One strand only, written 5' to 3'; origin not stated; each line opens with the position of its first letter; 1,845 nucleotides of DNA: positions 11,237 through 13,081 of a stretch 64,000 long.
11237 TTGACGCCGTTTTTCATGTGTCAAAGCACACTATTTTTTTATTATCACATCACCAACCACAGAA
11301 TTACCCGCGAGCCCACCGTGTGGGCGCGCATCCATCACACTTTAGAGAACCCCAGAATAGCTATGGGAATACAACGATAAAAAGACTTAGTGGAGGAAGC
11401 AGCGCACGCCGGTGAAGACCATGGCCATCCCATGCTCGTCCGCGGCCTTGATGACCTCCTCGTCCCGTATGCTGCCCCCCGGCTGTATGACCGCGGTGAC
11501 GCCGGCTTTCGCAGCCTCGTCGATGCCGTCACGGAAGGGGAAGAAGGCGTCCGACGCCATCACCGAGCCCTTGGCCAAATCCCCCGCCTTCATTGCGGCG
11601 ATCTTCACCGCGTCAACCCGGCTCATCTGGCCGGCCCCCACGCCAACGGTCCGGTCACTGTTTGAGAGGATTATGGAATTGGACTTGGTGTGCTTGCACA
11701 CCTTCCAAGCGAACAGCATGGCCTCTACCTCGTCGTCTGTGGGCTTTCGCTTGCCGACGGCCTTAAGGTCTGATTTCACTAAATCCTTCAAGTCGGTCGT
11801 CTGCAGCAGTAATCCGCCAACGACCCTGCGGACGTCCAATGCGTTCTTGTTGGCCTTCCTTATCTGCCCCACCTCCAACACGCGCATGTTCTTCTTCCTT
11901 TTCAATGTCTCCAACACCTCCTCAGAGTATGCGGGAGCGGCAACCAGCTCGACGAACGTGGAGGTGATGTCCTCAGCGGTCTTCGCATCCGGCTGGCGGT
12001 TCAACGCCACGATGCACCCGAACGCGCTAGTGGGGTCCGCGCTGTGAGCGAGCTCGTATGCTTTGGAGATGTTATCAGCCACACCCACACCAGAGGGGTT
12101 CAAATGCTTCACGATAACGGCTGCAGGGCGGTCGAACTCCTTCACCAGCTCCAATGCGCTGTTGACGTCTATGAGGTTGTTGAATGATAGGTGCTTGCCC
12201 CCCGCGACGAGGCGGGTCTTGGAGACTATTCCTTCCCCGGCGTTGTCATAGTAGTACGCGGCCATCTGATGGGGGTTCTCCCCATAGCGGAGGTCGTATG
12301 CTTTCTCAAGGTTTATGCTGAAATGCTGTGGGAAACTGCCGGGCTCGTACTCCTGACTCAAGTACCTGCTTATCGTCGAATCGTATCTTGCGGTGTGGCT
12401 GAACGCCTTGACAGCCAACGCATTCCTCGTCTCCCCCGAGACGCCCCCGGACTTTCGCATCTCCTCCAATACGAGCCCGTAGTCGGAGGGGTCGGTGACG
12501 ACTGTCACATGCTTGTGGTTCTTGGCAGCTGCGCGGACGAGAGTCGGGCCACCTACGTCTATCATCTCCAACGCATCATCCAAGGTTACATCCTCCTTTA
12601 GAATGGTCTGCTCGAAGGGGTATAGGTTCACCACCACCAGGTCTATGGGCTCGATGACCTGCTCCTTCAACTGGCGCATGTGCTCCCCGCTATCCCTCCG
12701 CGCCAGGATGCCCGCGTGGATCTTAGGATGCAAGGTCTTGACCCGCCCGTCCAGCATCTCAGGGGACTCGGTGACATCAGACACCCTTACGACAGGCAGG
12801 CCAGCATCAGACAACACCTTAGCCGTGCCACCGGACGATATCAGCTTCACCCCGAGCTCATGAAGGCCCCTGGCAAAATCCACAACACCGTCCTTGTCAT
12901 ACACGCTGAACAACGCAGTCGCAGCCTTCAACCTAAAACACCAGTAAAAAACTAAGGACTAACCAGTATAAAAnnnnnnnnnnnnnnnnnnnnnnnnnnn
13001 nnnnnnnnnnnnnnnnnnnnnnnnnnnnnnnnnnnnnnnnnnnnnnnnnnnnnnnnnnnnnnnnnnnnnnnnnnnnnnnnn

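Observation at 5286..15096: Compact folate-dependent one-carbon / purine module (purN, folC-fhs, purH-folD-glyA) in an archaeal context, with ATGA start/stop coupling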

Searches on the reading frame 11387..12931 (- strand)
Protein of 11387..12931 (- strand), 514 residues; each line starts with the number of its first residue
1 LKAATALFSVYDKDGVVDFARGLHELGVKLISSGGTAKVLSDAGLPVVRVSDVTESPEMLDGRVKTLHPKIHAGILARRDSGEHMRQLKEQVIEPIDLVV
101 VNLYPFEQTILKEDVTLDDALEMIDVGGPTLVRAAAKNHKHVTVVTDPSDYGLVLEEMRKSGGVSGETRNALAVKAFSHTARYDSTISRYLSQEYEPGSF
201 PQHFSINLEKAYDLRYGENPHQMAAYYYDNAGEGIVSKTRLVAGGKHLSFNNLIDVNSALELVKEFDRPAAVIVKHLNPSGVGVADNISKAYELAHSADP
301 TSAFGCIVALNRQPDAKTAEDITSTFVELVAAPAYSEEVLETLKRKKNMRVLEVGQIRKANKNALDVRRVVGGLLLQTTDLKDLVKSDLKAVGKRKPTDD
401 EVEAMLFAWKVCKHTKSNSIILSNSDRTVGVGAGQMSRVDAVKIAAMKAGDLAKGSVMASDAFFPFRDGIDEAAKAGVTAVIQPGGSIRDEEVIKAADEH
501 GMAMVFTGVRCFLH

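Call 3: search_protein_families(library=pfam, proteins=[window:11387-12931:-])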
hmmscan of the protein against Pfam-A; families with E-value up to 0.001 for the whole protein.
window:11387-12931:- (514 aa): 2 families
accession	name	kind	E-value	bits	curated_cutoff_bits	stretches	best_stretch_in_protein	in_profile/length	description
PF01808.24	AICARFT_IMPCHas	-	2.7e-118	395.4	25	1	135-448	1-311/311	AICARFT/IMPCHase bienzyme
PF02142.27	MGS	-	7.4e-25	87.4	24.1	1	15-130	1-94/94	MGS-like domain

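Call 4: search_protein_families(library=ncbifam, proteins=[window:11387-12931:-])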
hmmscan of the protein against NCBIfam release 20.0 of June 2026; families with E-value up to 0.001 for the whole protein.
window:11387-12931:- (514 aa): 3 families
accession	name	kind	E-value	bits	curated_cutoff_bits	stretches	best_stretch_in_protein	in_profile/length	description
NF002049.0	PRK00881.1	equivalog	8.7e-220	730.8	402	1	3-514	5-510/510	bifunctional phosphoribosylaminoimidazolecarboxamide formyltransferase/IMP cyclohydrolase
TIGR00355.1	purH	equivalog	8.8e-208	691.3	528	1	5-514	2-511/511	bifunctional phosphoribosylaminoimidazolecarboxamide formyltransferase/IMP cyclohydrolase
NF005492.0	PRK07106.1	equivalog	1.8e-52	178.6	415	2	212-450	4-261/390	phosphoribosylaminoimidazolecarboxamide formyltransferase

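Call 42: find_homologous_proteins(query=window:11387-12931:-)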
Query window:11387-12931:- (514 aa): 8000 proteins with E <= 0.001 among 8000 candidates; the best 120 are listed.
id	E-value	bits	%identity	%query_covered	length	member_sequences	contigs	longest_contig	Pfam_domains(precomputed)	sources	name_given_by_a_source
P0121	0.0e+0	1130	100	100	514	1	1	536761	PF02142.28,PF01808.25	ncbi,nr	ncbi:MAG: bifunctional phosphoribosylaminoimidazolecarboxamide formyltransferase/IMP cyclohydrolase 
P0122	2.2e-242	823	73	99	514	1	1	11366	PF02142.28,PF01808.25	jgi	jgi:phosphoribosylaminoimidazolecarboxamide formyltransferase/IMP cyclohydrolase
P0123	2.6e-242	823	73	99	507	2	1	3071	PF02142.28,PF01808.25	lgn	-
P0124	1.3e-236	804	70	100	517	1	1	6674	PF02142.28,PF01808.25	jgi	jgi:phosphoribosylaminoimidazolecarboxamide formyltransferase / IMP cyclohydrolase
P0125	2.0e-235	800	71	100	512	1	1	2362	PF02142.28,PF01808.25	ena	-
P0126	4.2e-233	793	68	100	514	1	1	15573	PF02142.28,PF01808.25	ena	-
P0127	1.5e-232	791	68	100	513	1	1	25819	PF02142.28,PF01808.25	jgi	jgi:phosphoribosylaminoimidazolecarboxamide formyltransferase/IMP cyclohydrolase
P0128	3.1e-232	790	69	100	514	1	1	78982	PF02142.28,PF01808.25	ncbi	-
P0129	1.4e-230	784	68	100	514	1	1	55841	PF02142.28,PF01808.25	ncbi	ncbi:MAG: bifunctional phosphoribosylaminoimidazolecarboxamide formyltransferase/IMP cyclohydrolase 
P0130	2.5e-230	784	69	100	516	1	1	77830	PF02142.28,PF01808.25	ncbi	ncbi:MAG: bifunctional phosphoribosylaminoimidazolecarboxamide formyltransferase/IMP cyclohydrolase 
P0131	2.2e-229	780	68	100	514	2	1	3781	PF02142.28,PF01808.25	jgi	-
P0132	2.2e-229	780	68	100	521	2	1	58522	PF02142.28,PF01808.25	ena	-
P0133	3.3e-229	780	67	100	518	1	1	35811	PF02142.28,PF01808.25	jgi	jgi:phosphoribosylaminoimidazolecarboxamide formyltransferase / IMP cyclohydrolase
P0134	5.4e-226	769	67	100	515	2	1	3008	PF02142.28,PF01808.25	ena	-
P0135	7.4e-217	739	66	100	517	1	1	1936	PF02142.28,PF01808.25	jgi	jgi:phosphoribosylaminoimidazolecarboxamide formyltransferase / IMP cyclohydrolase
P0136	3.6e-216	737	67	100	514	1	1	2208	PF02142.28,PF01808.25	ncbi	-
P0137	2.0e-215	734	66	100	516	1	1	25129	PF02142.28,PF01808.25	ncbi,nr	ncbi:MAG: bifunctional phosphoribosylaminoimidazolecarboxamide formyltransferase/IMP cyclohydrolase 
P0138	3.1e-212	724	64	100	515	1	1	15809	PF02142.28,PF01808.25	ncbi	-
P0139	1.3e-210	719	63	100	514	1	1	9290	PF02142.28,PF01808.25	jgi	jgi:phosphoribosylaminoimidazolecarboxamide formyltransferase / IMP cyclohydrolase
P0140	7.5e-210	716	65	100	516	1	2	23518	PF02142.28,PF01808.25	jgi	jgi:phosphoribosylaminoimidazolecarboxamide formyltransferase/IMP cyclohydrolase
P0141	1.7e-208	712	65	100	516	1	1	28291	PF02142.28,PF01808.25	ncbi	ncbi:MAG: bifunctional phosphoribosylaminoimidazolecarboxamide formyltransferase/IMP cyclohydrolase 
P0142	3.3e-207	707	64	100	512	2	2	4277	PF02142.28,PF01808.25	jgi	-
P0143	3.8e-206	704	62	100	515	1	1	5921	PF02142.28,PF01808.25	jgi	jgi:phosphoribosylaminoimidazolecarboxamide formyltransferase / IMP cyclohydrolase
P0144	5.4e-204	697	62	100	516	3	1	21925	PF02142.28,PF01808.25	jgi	-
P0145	1.6e-203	695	68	89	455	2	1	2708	PF02142.28,PF01808.25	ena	-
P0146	7.0e-203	693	62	100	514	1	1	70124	PF02142.28,PF01808.25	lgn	-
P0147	8.8e-199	680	61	100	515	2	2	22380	PF02142.28,PF01808.25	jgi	-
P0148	4.0e-198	677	60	99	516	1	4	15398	PF02142.28,PF01808.25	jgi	-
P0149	9.5e-198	676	61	100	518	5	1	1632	PF02142.28,PF01808.25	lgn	-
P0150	4.5e-197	674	61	99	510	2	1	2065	PF02142.28,PF01808.25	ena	-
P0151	2.1e-196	672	78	75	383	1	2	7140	PF01808.25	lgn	-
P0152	4.6e-196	671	61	100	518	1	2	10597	PF02142.28,PF01808.25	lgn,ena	-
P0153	1.7e-195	669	61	99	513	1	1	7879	PF02142.28,PF01808.25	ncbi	-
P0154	3.2e-192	658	59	100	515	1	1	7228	PF02142.28,PF01808.25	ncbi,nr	ncbi:MAG: bifunctional phosphoribosylaminoimidazolecarboxamide formyltransferase/IMP cyclohydrolase 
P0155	5.5e-192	657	59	100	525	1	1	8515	PF02142.28,PF01808.25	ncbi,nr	ncbi:MAG: bifunctional phosphoribosylaminoimidazolecarboxamide formyltransferase/IMP cyclohydrolase 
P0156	8.6e-187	640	58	100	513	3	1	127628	PF02142.28,PF01808.25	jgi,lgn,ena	-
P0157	1.4e-186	639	57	100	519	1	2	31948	PF02142.28,PF01808.25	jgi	jgi:phosphoribosylaminoimidazolecarboxamide formyltransferase/IMP cyclohydrolase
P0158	1.8e-186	639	58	100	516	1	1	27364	PF02142.28,PF01808.25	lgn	-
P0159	1.4e-185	636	58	100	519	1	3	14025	PF02142.28,PF01808.25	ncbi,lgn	-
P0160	2.5e-185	635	59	100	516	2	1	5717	PF02142.28,PF01808.25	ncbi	-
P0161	5.0e-185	634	57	100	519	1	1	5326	PF02142.28,PF01808.25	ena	-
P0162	5.9e-185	634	57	100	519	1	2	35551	PF02142.28,PF01808.25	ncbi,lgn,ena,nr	ncbi:MAG: bifunctional phosphoribosylaminoimidazolecarboxamide formyltransferase/IMP cyclohydrolase 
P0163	8.7e-185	633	57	100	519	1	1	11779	PF02142.28,PF01808.25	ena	-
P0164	9.7e-185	633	57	100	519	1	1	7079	PF02142.28,PF01808.25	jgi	-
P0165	1.1e-184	633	58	100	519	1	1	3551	PF02142.28,PF01808.25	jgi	-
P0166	1.6e-184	633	57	100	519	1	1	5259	PF02142.28,PF01808.25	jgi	-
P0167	2.0e-184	632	57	100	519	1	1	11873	PF02142.28,PF01808.25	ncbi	ncbi:MAG: bifunctional phosphoribosylaminoimidazolecarboxamide formyltransferase/IMP cyclohydrolase 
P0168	2.6e-184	632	57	100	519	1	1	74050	PF02142.28,PF01808.25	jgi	jgi:phosphoribosylaminoimidazolecarboxamide formyltransferase / IMP cyclohydrolase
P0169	3.7e-184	631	57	100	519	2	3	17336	PF02142.28,PF01808.25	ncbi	-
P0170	4.6e-184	631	57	100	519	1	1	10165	PF02142.28,PF01808.25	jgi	jgi:phosphoribosylaminoimidazolecarboxamide formyltransferase/IMP cyclohydrolase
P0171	4.6e-184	631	56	100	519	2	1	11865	PF02142.28,PF01808.25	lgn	-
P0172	5.0e-184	631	56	100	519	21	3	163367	PF02142.28,PF01808.25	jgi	-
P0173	6.5e-184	631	56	100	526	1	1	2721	PF02142.28,PF01808.25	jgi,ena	-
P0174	6.9e-184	630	56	100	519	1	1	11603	PF02142.28,PF01808.25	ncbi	-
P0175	8.3e-184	630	57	100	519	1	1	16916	PF02142.28,PF01808.25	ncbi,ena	-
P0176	9.2e-184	630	55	100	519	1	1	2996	PF02142.28,PF01808.25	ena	-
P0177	1.1e-183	630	56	100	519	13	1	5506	PF02142.28,PF01808.25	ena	-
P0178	1.2e-183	630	57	100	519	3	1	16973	PF02142.28,PF01808.25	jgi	jgi:phosphoribosylaminoimidazolecarboxamide formyltransferase/IMP cyclohydrolase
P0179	1.3e-183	629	57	100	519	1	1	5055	PF02142.28,PF01808.25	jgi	jgi:phosphoribosylaminoimidazolecarboxamide formyltransferase/IMP cyclohydrolase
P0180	1.6e-183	629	56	99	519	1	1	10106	PF02142.28,PF01808.25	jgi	-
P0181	1.8e-183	629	56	100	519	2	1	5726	PF02142.28,PF01808.25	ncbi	-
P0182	1.9e-183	629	56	100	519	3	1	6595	PF02142.28,PF01808.25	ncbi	-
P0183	2.7e-183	628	56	100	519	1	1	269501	PF02142.28,PF01808.25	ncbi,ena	-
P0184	3.1e-183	628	56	100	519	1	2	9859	PF02142.28,PF01808.25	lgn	-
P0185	5.0e-183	628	57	100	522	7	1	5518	PF02142.28,PF01808.25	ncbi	-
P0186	5.2e-183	628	57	100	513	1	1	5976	PF02142.28,PF01808.25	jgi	jgi:phosphoribosylaminoimidazolecarboxamide formyltransferase / IMP cyclohydrolase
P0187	5.5e-183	627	56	100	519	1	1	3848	PF02142.28,PF01808.25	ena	-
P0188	5.8e-183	627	57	100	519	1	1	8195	PF02142.28,PF01808.25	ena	-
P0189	6.2e-183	627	57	100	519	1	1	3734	PF02142.28,PF01808.25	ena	-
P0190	6.3e-183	627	57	100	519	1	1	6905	PF02142.28,PF01808.25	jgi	-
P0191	6.9e-183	627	56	100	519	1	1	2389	PF02142.28,PF01808.25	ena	-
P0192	8.3e-183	627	59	100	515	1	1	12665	PF02142.28,PF01808.25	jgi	jgi:phosphoribosylaminoimidazolecarboxamide formyltransferase/IMP cyclohydrolase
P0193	8.8e-183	627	56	100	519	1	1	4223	PF02142.28,PF01808.25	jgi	jgi:phosphoribosylaminoimidazolecarboxamide formyltransferase/IMP cyclohydrolase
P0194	9.5e-183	627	56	100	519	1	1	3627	PF02142.28,PF01808.25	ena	-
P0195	1.1e-182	626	56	100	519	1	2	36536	PF02142.28,PF01808.25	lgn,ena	-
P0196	1.1e-182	626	56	100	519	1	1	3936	PF02142.28,PF01808.25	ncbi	-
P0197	1.2e-182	626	57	100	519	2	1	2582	PF02142.28,PF01808.25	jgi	-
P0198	1.3e-182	626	56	100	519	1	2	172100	PF02142.28,PF01808.25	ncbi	-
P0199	1.3e-182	626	56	100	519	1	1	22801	PF02142.28,PF01808.25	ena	-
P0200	1.4e-182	626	56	100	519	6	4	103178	PF02142.28,PF01808.25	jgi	-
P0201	1.4e-182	626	56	100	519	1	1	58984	PF02142.28,PF01808.25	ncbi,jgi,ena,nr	ncbi:MAG TPA: bifunctional phosphoribosylaminoimidazolecarboxamide formyltransferase/IMP cyclohydrol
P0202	1.7e-182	626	57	100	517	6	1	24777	PF02142.28,PF01808.25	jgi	-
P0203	2.1e-182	626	56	100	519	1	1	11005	PF02142.28,PF01808.25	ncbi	-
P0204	2.6e-182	625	56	100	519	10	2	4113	PF02142.28,PF01808.25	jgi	-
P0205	3.1e-182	625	56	100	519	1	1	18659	PF02142.28,PF01808.25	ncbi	-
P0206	4.0e-182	625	57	100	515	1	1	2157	PF02142.28,PF01808.25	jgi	jgi:phosphoribosylaminoimidazolecarboxamide formyltransferase/IMP cyclohydrolase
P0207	4.4e-182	624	57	100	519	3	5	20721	PF02142.28,PF01808.25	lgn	-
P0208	4.6e-182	624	56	100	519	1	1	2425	PF02142.28,PF01808.25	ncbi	-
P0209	4.7e-182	624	57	99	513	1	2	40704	PF02142.28,PF01808.25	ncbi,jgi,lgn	-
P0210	5.3e-182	624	57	100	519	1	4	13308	PF02142.28,PF01808.25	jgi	-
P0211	7.4e-182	624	56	100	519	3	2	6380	PF02142.28,PF01808.25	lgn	-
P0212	7.5e-182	624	56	99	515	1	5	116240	PF02142.28,PF01808.25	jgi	jgi:phosphoribosylaminoimidazolecarboxamide formyltransferase/IMP cyclohydrolase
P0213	8.9e-182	623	56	100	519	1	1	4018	PF02142.28,PF01808.25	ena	-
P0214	9.1e-182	623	56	100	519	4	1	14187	PF02142.28,PF01808.25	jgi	-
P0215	9.2e-182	623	56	100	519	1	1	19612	PF02142.28,PF01808.25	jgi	-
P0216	9.8e-182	623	57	100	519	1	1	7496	PF02142.28,PF01808.25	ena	-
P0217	1.1e-181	623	55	99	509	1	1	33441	PF02142.28,PF01808.25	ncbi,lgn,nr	ncbi:bifunctional phosphoribosylaminoimidazolecarboxamide formyltransferase/IMP cyclohydrolase [Cand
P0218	1.2e-181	623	56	100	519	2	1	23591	PF02142.28,PF01808.25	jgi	-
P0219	1.3e-181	623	56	100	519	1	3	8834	PF02142.28,PF01808.25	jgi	jgi:phosphoribosylaminoimidazolecarboxamide formyltransferase/IMP cyclohydrolase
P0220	1.3e-181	623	55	100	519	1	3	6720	PF02142.28,PF01808.25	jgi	jgi:phosphoribosylaminoimidazolecarboxamide formyltransferase/IMP cyclohydrolase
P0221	1.5e-181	623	56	100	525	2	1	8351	PF02142.28,PF01808.25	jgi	jgi:phosphoribosylaminoimidazolecarboxamide formyltransferase/IMP cyclohydrolase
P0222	1.6e-181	623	57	100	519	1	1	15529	PF02142.28,PF01808.25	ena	-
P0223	1.7e-181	622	56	100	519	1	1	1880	PF02142.28,PF01808.25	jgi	jgi:phosphoribosylaminoimidazolecarboxamide formyltransferase/IMP cyclohydrolase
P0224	1.8e-181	622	57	100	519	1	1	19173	PF02142.28,PF01808.25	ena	-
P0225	2.1e-181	622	56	100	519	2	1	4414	PF02142.28,PF01808.25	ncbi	-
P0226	2.1e-181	622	56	100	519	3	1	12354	PF02142.28,PF01808.25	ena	-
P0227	2.1e-181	622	56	98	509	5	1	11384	PF02142.28,PF01808.25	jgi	jgi:phosphoribosylaminoimidazolecarboxamide formyltransferase/IMP cyclohydrolase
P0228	2.3e-181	622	56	100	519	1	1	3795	PF02142.28,PF01808.25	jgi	-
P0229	2.3e-181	622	56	100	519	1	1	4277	PF02142.28,PF01808.25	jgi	-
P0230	2.6e-181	622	56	100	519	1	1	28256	PF02142.28,PF01808.25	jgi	jgi:phosphoribosylaminoimidazolecarboxamide formyltransferase / IMP cyclohydrolase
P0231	2.7e-181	622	56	100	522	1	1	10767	PF02142.28,PF01808.25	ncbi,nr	ncbi:MAG: bifunctional phosphoribosylaminoimidazolecarboxamide formyltransferase/IMP cyclohydrolase 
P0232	3.1e-181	622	56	99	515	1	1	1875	PF02142.28,PF01808.25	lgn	-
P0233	3.2e-181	622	56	100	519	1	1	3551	PF02142.28,PF01808.25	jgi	-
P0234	3.3e-181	622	57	100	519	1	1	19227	PF02142.28,PF01808.25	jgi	jgi:phosphoribosylaminoimidazolecarboxamide formyltransferase / IMP cyclohydrolase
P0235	3.5e-181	622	57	100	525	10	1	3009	PF02142.28,PF01808.25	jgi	jgi:phosphoribosylaminoimidazolecarboxamide formyltransferase / IMP cyclohydrolase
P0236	3.5e-181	621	55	100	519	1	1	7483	PF02142.28,PF01808.25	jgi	jgi:phosphoribosylaminoimidazolecarboxamide formyltransferase/IMP cyclohydrolase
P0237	4.2e-181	621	55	100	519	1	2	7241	PF02142.28,PF01808.25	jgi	jgi:phosphoribosylaminoimidazolecarboxamide formyltransferase/IMP cyclohydrolase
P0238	4.8e-181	621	56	100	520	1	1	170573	PF02142.28,PF01808.25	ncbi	-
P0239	4.9e-181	621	55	100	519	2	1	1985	PF02142.28,PF01808.25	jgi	-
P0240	5.7e-181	621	56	100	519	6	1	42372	PF02142.28,PF01808.25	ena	-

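Call 43: list_cluster_members(proteins=[P0121, P0130, P0155, P0162, P0167, P0201, P0217, P0231, P0183, P0156])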
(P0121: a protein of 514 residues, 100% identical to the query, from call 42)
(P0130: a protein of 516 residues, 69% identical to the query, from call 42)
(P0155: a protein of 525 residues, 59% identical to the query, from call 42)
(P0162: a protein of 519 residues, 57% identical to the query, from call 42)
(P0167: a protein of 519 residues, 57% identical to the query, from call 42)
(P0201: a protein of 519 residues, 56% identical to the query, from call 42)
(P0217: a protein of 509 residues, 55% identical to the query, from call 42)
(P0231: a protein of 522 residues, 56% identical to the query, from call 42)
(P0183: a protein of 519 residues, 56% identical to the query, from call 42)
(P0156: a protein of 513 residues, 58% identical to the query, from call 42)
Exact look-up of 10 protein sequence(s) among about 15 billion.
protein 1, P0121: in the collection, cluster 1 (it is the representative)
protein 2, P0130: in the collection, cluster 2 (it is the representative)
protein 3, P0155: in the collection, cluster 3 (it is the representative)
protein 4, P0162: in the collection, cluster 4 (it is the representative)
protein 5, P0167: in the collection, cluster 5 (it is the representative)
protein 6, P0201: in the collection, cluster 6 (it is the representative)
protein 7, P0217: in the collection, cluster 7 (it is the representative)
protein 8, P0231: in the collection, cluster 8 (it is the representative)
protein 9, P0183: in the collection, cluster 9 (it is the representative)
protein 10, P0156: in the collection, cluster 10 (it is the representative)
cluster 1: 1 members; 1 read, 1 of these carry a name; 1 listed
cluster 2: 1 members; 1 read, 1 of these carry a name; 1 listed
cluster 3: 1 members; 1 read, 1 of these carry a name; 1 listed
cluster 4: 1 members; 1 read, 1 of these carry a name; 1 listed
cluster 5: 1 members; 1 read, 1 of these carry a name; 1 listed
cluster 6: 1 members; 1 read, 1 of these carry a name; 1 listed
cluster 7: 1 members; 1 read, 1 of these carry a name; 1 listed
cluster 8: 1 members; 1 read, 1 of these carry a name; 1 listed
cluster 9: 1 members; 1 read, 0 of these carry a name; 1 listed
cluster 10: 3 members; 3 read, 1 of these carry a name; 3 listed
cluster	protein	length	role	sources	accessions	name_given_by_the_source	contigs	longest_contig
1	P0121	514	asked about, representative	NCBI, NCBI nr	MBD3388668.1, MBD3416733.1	MAG: bifunctional phosphoribosylaminoimidazolecarboxamide formyltransferase/IMP ... | bifunctional phosphoribosylaminoimidazolecarboxamide formyltransferase/IMP cyclohydrolase ...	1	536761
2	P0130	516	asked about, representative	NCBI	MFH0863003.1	MAG: bifunctional phosphoribosylaminoimidazolecarboxamide formyltransferase/IMP ...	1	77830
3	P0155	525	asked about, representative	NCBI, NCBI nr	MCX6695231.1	MAG: bifunctional phosphoribosylaminoimidazolecarboxamide formyltransferase/IMP ... | bifunctional phosphoribosylaminoimidazolecarboxamide formyltransferase/IMP cyclohydrolase ...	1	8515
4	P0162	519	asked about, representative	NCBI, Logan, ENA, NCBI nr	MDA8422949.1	MAG: bifunctional phosphoribosylaminoimidazolecarboxamide formyltransferase/IMP ... | bifunctional phosphoribosylaminoimidazolecarboxamide formyltransferase/IMP cyclohydrolase ...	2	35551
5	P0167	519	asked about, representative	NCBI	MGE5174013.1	MAG: bifunctional phosphoribosylaminoimidazolecarboxamide formyltransferase/IMP ...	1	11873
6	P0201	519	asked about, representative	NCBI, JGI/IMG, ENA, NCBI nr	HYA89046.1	MAG TPA: bifunctional phosphoribosylaminoimidazolecarboxamide formyltransferase/IMP ... | bifunctional phosphoribosylaminoimidazolecarboxamide formyltransferase/IMP cyclohydrolase ...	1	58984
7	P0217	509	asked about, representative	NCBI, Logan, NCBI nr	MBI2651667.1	bifunctional phosphoribosylaminoimidazolecarboxamide formyltransferase/IMP cyclohydrolase ...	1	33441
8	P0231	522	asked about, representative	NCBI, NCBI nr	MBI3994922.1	MAG: bifunctional phosphoribosylaminoimidazolecarboxamide formyltransferase/IMP ... | bifunctional phosphoribosylaminoimidazolecarboxamide formyltransferase/IMP cyclohydrolase ...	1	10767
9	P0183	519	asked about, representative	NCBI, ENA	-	-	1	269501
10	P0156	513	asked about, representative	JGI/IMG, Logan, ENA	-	-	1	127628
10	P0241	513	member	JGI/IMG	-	phosphoribosylaminoimidazolecarboxamide formyltransferase/IMP cyclohydrolase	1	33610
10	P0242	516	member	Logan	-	-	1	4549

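Call 44: find_encoding_contigs(protein=P0183, flank=10000, max_places=1)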
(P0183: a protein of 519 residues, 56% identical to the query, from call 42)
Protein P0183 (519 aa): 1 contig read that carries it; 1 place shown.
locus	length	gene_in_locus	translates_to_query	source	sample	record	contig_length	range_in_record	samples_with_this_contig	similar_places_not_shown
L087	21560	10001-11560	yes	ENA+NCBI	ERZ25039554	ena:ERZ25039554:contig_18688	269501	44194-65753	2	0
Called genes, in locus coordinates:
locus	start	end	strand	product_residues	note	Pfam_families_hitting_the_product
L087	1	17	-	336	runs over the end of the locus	PF12833:HTH_18, PF00165:HTH_AraC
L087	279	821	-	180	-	PF13211:DUF4019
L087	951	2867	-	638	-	PF03734:YkuD, PF01225:Mur_ligase, PF08245:Mur_ligase_M, PF02875:Mur_ligase_C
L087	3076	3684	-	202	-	PF06445:GyrI-like (weak)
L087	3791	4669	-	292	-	PF00165:HTH_AraC, PF12833:HTH_18, PF06445:GyrI-like, PF14526:Cass2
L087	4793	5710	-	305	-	PF00165:HTH_AraC (weak), PF12833:HTH_18, PF00165:HTH_AraC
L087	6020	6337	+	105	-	-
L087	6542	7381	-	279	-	PF01678:DAP_epimerase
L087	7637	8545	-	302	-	PF00291:PALP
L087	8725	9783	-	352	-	-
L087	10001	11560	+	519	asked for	PF02142:MGS, PF01808:AICARFT_IMPCHas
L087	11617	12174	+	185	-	PF13174:TPR_6 (faint), PF23914:TPR_CcmH_CycH, PF13424:TPR_12 (faint), PF14559:TPR_19, PF00515:TPR_1 (weak), PF07719:TPR_2 (weak), PF13176:TPR_7 (weak), PF13414:TPR_11, +6 more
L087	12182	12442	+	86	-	-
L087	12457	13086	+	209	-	PF03734:YkuD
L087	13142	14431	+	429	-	PF13187:Fer4_9 (faint), PF12838:Fer4_7, PF13183:Fer4_8, PF13237:Fer4_10 (faint), PF13534:Fer4_17 (weak), PF02754:CCG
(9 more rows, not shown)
